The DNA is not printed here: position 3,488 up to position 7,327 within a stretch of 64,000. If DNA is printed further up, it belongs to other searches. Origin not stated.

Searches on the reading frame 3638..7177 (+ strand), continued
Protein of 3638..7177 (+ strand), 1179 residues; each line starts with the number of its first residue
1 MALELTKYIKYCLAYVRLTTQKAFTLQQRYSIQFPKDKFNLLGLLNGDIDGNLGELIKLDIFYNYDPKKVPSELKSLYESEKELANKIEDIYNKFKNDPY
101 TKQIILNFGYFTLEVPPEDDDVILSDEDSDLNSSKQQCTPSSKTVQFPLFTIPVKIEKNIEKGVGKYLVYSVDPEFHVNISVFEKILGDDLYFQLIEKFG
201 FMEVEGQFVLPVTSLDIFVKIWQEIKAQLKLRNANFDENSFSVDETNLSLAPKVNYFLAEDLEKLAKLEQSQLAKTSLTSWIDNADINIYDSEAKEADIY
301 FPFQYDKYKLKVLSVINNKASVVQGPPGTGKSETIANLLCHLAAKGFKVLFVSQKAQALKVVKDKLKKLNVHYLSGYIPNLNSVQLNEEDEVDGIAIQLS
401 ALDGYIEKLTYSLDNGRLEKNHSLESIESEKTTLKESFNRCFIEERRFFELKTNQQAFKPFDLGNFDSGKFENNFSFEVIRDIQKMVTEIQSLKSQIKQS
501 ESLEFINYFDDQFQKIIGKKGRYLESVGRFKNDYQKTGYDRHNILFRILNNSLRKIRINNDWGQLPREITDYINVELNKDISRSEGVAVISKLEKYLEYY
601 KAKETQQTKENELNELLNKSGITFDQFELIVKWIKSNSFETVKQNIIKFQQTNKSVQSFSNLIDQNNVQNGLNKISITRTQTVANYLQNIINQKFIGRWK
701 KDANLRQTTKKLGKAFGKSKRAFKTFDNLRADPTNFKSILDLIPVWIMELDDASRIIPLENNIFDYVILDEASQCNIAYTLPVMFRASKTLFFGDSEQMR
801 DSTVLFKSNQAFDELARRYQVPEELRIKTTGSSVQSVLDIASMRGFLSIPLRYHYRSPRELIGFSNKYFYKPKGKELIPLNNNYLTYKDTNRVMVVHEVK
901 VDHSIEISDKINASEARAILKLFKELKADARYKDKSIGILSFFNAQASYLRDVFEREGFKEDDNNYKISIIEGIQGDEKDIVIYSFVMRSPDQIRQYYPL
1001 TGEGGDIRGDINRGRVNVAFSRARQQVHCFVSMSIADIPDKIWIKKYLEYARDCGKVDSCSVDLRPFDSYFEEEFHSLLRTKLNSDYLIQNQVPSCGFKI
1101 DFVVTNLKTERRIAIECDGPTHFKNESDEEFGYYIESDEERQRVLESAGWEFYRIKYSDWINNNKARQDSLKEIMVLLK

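Call 41: search_protein_families(library=pfam, proteins=[L122:10510-12003:+, L105:5475-6524:+, L128:4138-5274:+, L138:3399-4775:+, L135:8411-9478:+, L147:3809-4717:+, L094:4412-5698:+, L116:10602-12068:+, L157:10491-11921:+, L161:8024-9118:+], max_evalue=0.01)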
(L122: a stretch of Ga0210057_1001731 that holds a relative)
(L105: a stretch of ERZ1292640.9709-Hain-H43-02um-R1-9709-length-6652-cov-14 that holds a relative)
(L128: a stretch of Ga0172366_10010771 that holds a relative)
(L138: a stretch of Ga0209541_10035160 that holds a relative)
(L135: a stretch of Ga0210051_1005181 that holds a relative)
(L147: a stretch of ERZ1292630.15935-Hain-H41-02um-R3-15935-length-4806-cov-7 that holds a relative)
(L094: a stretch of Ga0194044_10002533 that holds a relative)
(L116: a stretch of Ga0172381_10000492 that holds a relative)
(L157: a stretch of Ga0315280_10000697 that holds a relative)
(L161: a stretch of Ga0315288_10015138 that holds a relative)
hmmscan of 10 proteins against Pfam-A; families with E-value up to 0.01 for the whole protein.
L122:10510-12003:+ (497 aa): 1 family
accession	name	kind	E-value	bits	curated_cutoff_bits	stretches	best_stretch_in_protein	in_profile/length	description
PF11074.14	DUF2779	-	1.4e-36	126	23.3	1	301-427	2-126/126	Domain of unknown function(DUF2779)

L105:5475-6524:+ (349 aa): 2 families
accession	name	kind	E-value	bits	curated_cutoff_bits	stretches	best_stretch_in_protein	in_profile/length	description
PF02661.23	Fic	-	1.7e-19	70.9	24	1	105-208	2-93/93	Fic/DOC family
PF13784.11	Fic_N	-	0.00012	22.4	26.7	1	44-93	31-78/82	Fic/DOC family N-terminal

L128:4138-5274:+ (378 aa): 6 families
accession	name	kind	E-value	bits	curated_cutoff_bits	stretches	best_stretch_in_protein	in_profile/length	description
PF12705.13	PDDEXK_1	-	2.5e-33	116.5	22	1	6-236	2-247/247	PD-(D/E)XK nuclease superfamily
PF01930.23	Cas_Cas4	-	5.2e-05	23.8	22.7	1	113-235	47-158/160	Domain of unknown function DUF83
PF22709.1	Mu_Gam-Sipho_Gp157-TOTE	-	0.00058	20.1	27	1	258-301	1-44/63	Mu Gam/Sipho_Gp157-like domain of the TOTE conflict systems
PF24091.1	DUF7376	-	0.0063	16.7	27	0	245-361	80-204/219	Family of unknown function (DUF7376)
PF05565.16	Sipho_Gp157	-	0.0068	16.9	28.6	0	255-305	53-103/162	Siphovirus Gp157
PF10926.14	DUF2800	-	0.0083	15.8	21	0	72-279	66-279/368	Protein of unknown function (DUF2800)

L138:3399-4775:+ (458 aa): 5 families
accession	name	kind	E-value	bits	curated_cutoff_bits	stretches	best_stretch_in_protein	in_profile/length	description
PF02646.22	RmuC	-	3.7e-76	256.5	26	1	137-422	1-287/291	RmuC family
PF04513.17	Baculo_PEP_C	-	0.0013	19.2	38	0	116-196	35-111/140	Baculovirus polyhedron envelope protein, PEP, C terminus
PF01442.23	Apolipoprotein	-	0.0018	18.4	90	1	40-170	27-153/190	Apolipoprotein A1/A4/E domain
PF06009.19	Laminin_II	-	0.0057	17.1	33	1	363-431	18-84/138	Laminin Domain II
PF18476.7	PIN_8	-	0.0078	16.6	26.1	1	51-175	40-158/227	PIN like domain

L135:8411-9478:+ (355 aa): 1 family
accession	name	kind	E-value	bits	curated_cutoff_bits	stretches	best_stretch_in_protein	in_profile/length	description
PF00149.33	Metallophos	-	4e-18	67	21.5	1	2-188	1-190/191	Calcineurin-like phosphoesterase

L147:3809-4717:+ (302 aa): 0 families

L094:4412-5698:+ (428 aa): 1 family
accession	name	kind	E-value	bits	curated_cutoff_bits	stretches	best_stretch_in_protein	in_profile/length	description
PF09903.14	DUF2130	-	2.8e-86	289.4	26.7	1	151-408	3-254/255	Uncharacterized protein conserved in bacteria (DUF2130)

L116:10602-12068:+ (488 aa): 4 families
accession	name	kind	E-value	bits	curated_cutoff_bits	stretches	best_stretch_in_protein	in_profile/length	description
PF13482.12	RNase_H_2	-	4.4e-31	108.5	22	1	319-485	2-164/165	RNase_H superfamily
PF12705.13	PDDEXK_1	-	1.3e-08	35.5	22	1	80-226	113-247/247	PD-(D/E)XK nuclease superfamily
PF11074.14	DUF2779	-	1.9e-07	31.8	23.3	1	326-418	20-114/126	Domain of unknown function(DUF2779)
PF01930.23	Cas_Cas4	-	0.00015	22.3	22.7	1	143-226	76-159/160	Domain of unknown function DUF83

L157:10491-11921:+ (476 aa): 4 families
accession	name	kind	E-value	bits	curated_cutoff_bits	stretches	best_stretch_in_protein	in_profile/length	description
PF02601.20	Exonuc_VII_L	-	8.2e-65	219.8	35.9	1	158-468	1-313/315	Exonuclease VII, large subunit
PF13742.12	tRNA_anti_2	-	7e-10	39.5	27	1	43-135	1-95/95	OB-fold nucleic acid binding domain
PF01336.31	tRNA_anti-codon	-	9e-06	26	27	1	63-137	3-75/75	OB-fold nucleic acid binding domain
PF04513.17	Baculo_PEP_C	-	0.0061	17.1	38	0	301-366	60-124/140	Baculovirus polyhedron envelope protein, PEP, C terminus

L161:8024-9118:+ (364 aa): 1 family
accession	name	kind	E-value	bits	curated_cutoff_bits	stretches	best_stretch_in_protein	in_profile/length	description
PF09903.14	DUF2130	-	9.5e-54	182.8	26.7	1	118-360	6-253/255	Uncharacterized protein conserved in bacteria (DUF2130)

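Call 42: search_protein_families(library=padloc, proteins=[L122:10510-12003:+, L105:5475-6524:+, L128:4138-5274:+, L138:3399-4775:+, L135:8411-9478:+, L147:3809-4717:+, L094:4412-5698:+, L116:10602-12068:+, L157:10491-11921:+, L161:8024-9118:+], max_evalue=0.01)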
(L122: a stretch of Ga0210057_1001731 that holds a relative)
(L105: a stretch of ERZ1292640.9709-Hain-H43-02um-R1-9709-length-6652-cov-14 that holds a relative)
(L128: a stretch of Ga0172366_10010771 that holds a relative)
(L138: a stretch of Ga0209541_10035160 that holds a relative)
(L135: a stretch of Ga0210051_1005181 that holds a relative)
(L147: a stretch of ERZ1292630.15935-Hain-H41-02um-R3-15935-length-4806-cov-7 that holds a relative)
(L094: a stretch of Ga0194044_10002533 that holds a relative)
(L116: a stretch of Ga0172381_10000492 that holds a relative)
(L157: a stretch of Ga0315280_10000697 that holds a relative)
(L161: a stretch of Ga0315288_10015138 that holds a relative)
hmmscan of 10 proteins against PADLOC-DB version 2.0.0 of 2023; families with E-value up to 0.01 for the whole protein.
L122:10510-12003:+ (497 aa): 0 families

L105:5475-6524:+ (349 aa): 9 families
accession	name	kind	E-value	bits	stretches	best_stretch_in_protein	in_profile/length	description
PDLC03963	SoFic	-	8.6e-67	224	1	40-335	52-340/361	-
PDLC04836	PDC-S04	-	8.5e-24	82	1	49-263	30-236/244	-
PDLC04966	PDC-S24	-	1.2e-23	81.8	1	93-250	221-379/497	-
PDLC04840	PDC-S04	-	3.1e-23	80.7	1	40-238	7-198/227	-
PDLC04837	PDC-S04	-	5e-19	66.5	1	50-244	31-213/234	-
PDLC04839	PDC-S04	-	2e-13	48.5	1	155-251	99-199/205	-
PDLC04838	PDC-S04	-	5.1e-06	24.4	1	186-216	140-170/209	-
PDLC04842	PDC-S04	-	0.0019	16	1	189-250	111-166/202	-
PDLC01858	CARF3--CARF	-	0.0093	13.9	0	264-336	119-191/204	-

L128:4138-5274:+ (378 aa): 9 families
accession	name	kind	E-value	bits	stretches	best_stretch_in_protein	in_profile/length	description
PDLC00943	Cas4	-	2.6e-09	35.3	1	111-236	55-179/180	CRISPR-associated protein Cas4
PDLC02083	Cas4_II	-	3.4e-09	35.4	1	99-235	49-183/186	-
PDLC01447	Cas4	-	1.1e-07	30.4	1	6-236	5-158/161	"CAS-I,CAS-II,CAS-III,CAS-IV,CAS-V,CAS-VI; acquisition_associated"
PDLC02034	Cas4d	-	3.8e-06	24.7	1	78-235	27-180/192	-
PDLC02087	Cas4b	-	9.9e-06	23.8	1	110-225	60-178/189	-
PDLC01747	Cas1g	-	1.6e-05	21.8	1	112-219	51-157/523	-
PDLC01773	Cas4c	-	9.3e-05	19.9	1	111-235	73-193/229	-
PDLC00059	DruK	-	0.00064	17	1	111-228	113-229/326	PD-(D/E)XK nuclease superfamily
PDLC00060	DruK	-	0.0014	16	1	113-242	132-266/347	PD-(D/E)XK nuclease superfamily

L138:3399-4775:+ (458 aa): 6 families
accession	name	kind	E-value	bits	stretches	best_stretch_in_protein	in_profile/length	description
PDLC03812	RTasRmuC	-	2.9e-12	43.9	1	4-406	5-402/439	DRT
PDLC00648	ZorA3|ZorA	-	0.0018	15.1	1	59-254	180-378/692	MotA/ExbB/TolQ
PDLC00647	ZorA3|ZorA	-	0.0018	14.8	1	59-202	186-324/780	MotA/ExbB/TolQ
PDLC03841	LeoBC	-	0.0019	15.4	1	41-166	326-450/601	-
PDLC00601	ZorA1|ZorA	-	0.0046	13.6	1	51-168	313-432/699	MotA/ExbB/TolQ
PDLC00650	ZorA3|ZorA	-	0.0088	12.6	0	40-178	453-597/1063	MotA/ExbB/TolQ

L135:8411-9478:+ (355 aa): 2 families
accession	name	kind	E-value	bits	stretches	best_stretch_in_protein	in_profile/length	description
PDLC04908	PDC-S10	-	4.3e-08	30.7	1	31-193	26-188/223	-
PDLC00736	Effector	-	4.1e-06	24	1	5-79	6-87/561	Endonuclease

L147:3809-4717:+ (302 aa): 6 families
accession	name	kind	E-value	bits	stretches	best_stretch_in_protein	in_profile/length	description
PDLC04638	PDC-M41A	-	2.2e-21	74.7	1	30-292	10-271/275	-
PDLC04635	PDC-M41A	-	4e-21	74.2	1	32-284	9-283/298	-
PDLC04636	PDC-M41A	-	3.1e-20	71.1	1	32-207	7-191/281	-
PDLC04566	PDC-M30A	-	5.8e-09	33.4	1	42-189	25-182/372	-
PDLC04567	PDC-M30A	-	6e-07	26.8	1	149-240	152-244/381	-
PDLC04568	PDC-M30A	-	1.4e-05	22.6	1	114-189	108-180/368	-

L094:4412-5698:+ (428 aa): 0 families

L116:10602-12068:+ (488 aa): 8 families
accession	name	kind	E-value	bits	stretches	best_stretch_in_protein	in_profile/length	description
PDLC00943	Cas4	-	1.4e-12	45.9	1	93-226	56-179/180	CRISPR-associated protein Cas4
PDLC01447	Cas4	-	1.2e-11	43.4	1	3-228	4-160/161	"CAS-I,CAS-II,CAS-III,CAS-IV,CAS-V,CAS-VI; acquisition_associated"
PDLC00944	Cas4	-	1.4e-09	36.4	1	100-226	62-177/177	Cas4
PDLC01250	Cas4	-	4e-09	35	1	91-226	51-168/168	"CAS-I,CAS-II,CAS-III,CAS-IV,CAS-V,CAS-VI; acquisition_associated"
PDLC01611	Cas4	-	2.8e-05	22.5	1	105-226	54-157/158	"CAS-I,CAS-II,CAS-III,CAS-IV,CAS-V,CAS-VI; acquisition_associated"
PDLC00060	DruK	-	0.00012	19.5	1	100-230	141-264/347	PD-(D/E)XK nuclease superfamily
PDLC01771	Cas4b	-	0.0019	16.4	0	143-225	76-158/162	-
PDLC00059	DruK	-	0.0022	15.2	1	142-226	153-235/326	PD-(D/E)XK nuclease superfamily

L157:10491-11921:+ (476 aa): 1 family
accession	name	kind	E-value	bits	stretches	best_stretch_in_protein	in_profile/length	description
PDLC00605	ZorA1|ZorA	-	0.0046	13.3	1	298-414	561-672/700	MotA/ExbB/TolQ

L161:8024-9118:+ (364 aa): 1 family
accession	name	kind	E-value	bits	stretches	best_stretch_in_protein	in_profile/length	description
PDLC03861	LmuB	-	0.00025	17.1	1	6-161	704-869/1213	-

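Call 47: search_protein_families(library=padloc, proteins=[L111:2354-4735:+, L111:4809-6167:+, L111:6181-6561:+, L111:6563-6946:+, L111:10589-11503:+, L111:11551-12612:+, L129:1035-1292:+, L128:321-533:+], max_evalue=0.01)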
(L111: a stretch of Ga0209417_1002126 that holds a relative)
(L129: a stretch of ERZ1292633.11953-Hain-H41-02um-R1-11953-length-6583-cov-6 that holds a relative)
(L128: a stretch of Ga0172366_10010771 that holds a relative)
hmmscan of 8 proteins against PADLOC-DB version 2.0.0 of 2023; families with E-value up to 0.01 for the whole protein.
L111:2354-4735:+ (793 aa): 4 families
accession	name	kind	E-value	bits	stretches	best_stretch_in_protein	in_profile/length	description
PDLC05014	PDC-S41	-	3.7e-16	56.6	2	382-600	421-622/657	-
PDLC02350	AbiO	-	7.9e-12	42.7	1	234-414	175-330/468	AbiO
PDLC02372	Nhi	-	1.2e-11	41.9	1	238-414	183-332/470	-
PDLC00914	TRIP13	-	0.0011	16.4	1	249-353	63-164/302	TRIP13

L111:4809-6167:+ (452 aa): 2 families
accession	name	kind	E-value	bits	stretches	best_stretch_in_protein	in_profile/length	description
PDLC04597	PDC-M36A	-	2.5e-227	753.1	1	1-451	1-456/457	-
PDLC04598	PDC-M36A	-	2.1e-125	416.5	1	130-451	2-329/330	-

L111:6181-6561:+ (126 aa): 2 families
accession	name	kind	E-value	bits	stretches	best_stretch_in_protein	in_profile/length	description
PDLC04599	PDC-M36B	-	4.6e-56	186.1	1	1-124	1-124/125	-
PDLC04600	PDC-M36B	-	4.6e-23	79.3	1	2-109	9-115/117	-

L111:6563-6946:+ (127 aa): 2 families
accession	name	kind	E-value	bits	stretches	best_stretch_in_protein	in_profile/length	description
PDLC04600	PDC-M36B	-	5.3e-35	117.8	1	5-119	3-115/117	-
PDLC04599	PDC-M36B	-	2.7e-21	73.7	1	12-105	3-97/125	-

L111:10589-11503:+ (304 aa): 4 families
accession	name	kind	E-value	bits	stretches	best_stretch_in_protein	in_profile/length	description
PDLC00642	ZorE2|ZorE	-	2.9e-05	21.6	1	35-62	229-256/283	HNH endonuclease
PDLC00643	ZorE2|ZorE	-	0.0025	15.2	1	35-63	232-260/282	HNH endonuclease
PDLC00644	ZorE2|ZorE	-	0.0026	15.5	1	36-65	210-239/267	HNH endonuclease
PDLC00645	ZorE2|ZorE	-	0.005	13.9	1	36-63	226-253/375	HNH endonuclease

L111:11551-12612:+ (353 aa): 1 family
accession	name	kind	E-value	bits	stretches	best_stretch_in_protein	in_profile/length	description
PDLC05044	PDC-S58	-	0.0051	13.7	1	76-156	255-336/451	-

L129:1035-1292:+ (85 aa): 23 families
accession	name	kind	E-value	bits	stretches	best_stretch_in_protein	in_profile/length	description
PDLC02926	HTH_VI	-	2.8e-17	60.8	1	24-83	1-60/92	-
PDLC03665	Control_protein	-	6.2e-17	59.6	1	25-84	9-69/77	control protein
PDLC04142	capH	-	5.6e-13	47.9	1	20-84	2-66/103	capH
PDLC03666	Control_protein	-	2e-09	35.7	1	24-84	6-66/77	control protein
PDLC03671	Control_protein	-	2.8e-09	35.1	1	19-84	9-74/84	control protein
PDLC03954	RmrA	-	4.2e-09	33.8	1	26-81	12-67/380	-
PDLC03664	Control_protein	-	5e-09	34.5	1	24-84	13-73/74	control protein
PDLC03668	Control_protein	-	5.8e-09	34.4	1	29-80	13-64/79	control protein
PDLC03952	RmrA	-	1.4e-07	28.7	1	18-77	15-75/395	-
PDLC03947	RmrA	-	1.7e-07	28.4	1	19-78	6-65/383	-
PDLC04775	PDC-M69A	-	3.3e-07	28.8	1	23-85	6-68/113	-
PDLC03944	RmrA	-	3.8e-07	27.5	1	26-77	8-59/384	-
PDLC03951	RmrA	-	8.6e-07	26.2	1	26-84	10-68/400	-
PDLC03943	RmrA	-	4.2e-06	24.1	1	26-79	4-57/370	-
PDLC03945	RmrA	-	8.7e-06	23.1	1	26-79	4-57/394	-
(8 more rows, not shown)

L128:321-533:+ (70 aa): 15 families
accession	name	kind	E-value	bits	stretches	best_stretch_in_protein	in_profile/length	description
PDLC02926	HTH_VI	-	3.5e-10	38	1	8-67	2-60/92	-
PDLC04142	capH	-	2.2e-08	33.1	1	9-69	8-67/103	capH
PDLC03665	Control_protein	-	7.5e-07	27.3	1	9-69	10-70/77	control protein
PDLC04775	PDC-M69A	-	1.3e-06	26.8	1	1-69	1-68/113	-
PDLC03946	RmrA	-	3.1e-06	24.2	1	10-62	5-56/357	-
PDLC03951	RmrA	-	5.1e-05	20.4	1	9-68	10-68/400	-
PDLC03949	RmrA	-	5.2e-05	20.3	1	11-63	6-57/363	-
PDLC03954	RmrA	-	0.00013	19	1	9-64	12-66/380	-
PDLC03947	RmrA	-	0.0011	15.9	1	4-62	8-65/383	-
PDLC03536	REase_II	-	0.0014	16.3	1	8-68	11-70/237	Type II restriction enzyme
PDLC03952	RmrA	-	0.0016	15.3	1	8-63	23-77/395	-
PDLC03668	Control_protein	-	0.0026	16.2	1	5-42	6-43/79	control protein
PDLC03664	Control_protein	-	0.0034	15.8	1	4-63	10-68/74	control protein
PDLC03671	Control_protein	-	0.0062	14.8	1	8-70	15-76/84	control protein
PDLC03948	RmrA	-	0.0075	13.2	1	16-64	17-64/397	-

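Call 60: search_solved_structures(query=A2, max_evalue=0.001)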
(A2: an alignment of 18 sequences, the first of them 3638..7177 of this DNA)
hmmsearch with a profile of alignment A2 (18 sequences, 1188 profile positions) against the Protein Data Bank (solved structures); distinct sequences matched with E-value up to 0.001: 19.
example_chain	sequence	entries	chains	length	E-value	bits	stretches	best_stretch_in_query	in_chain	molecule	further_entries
4b3g_A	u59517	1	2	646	3.5e-11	45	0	943-1069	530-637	DNA-BINDING PROTEIN SMUBP-2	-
4b3f_X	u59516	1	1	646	3.5e-11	44.9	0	943-1069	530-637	DNA-BINDING PROTEIN SMUBP-2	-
8ftm_A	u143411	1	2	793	1.3e-09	39.8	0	919-1000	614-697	5'-3' RNA helicase-like protein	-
8fth_A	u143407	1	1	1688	1.6e-08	36.2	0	919-1000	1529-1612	5'-3' RNA helicase-like protein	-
5mzn_A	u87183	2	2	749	2.9e-08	35.3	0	770-809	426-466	Helicase SEN1,Helicase SEN1 | Helicase SEN1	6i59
8rd3_A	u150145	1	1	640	3.5e-08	35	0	312-370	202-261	ATP-dependent helicase NAM7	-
2xzl_A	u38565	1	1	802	7.3e-08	34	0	312-370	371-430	ATP-DEPENDENT HELICASE NAM7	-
2xzo_A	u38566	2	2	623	7.5e-08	33.9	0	312-350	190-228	REGULATOR OF NONSENSE TRANSCRIPTS 1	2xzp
2gjk_A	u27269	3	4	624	7.6e-08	33.9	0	312-350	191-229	Regulator of nonsense transcripts 1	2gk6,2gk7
6ej5_A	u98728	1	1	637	8.4e-08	33.8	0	312-350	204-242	Regulator of nonsense transcripts 1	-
9qwn_A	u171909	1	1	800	1.9e-07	32.6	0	312-350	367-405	Isoform 2 of Regulator of nonsense transcripts 1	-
2wjv_A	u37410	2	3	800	1.9e-07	32.6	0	312-350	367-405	REGULATOR OF NONSENSE TRANSCRIPTS 1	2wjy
5eaw_A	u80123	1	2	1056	3e-06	28.6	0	316-372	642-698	DNA replication ATP-dependent helicase/nuclease DNA2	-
5eax_A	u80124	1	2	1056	3e-06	28.6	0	316-372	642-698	DNA replication ATP-dependent helicase/nuclease DNA2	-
5ean_A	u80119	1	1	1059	3.1e-06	28.6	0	316-372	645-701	DNA replication ATP-dependent helicase/nuclease DNA2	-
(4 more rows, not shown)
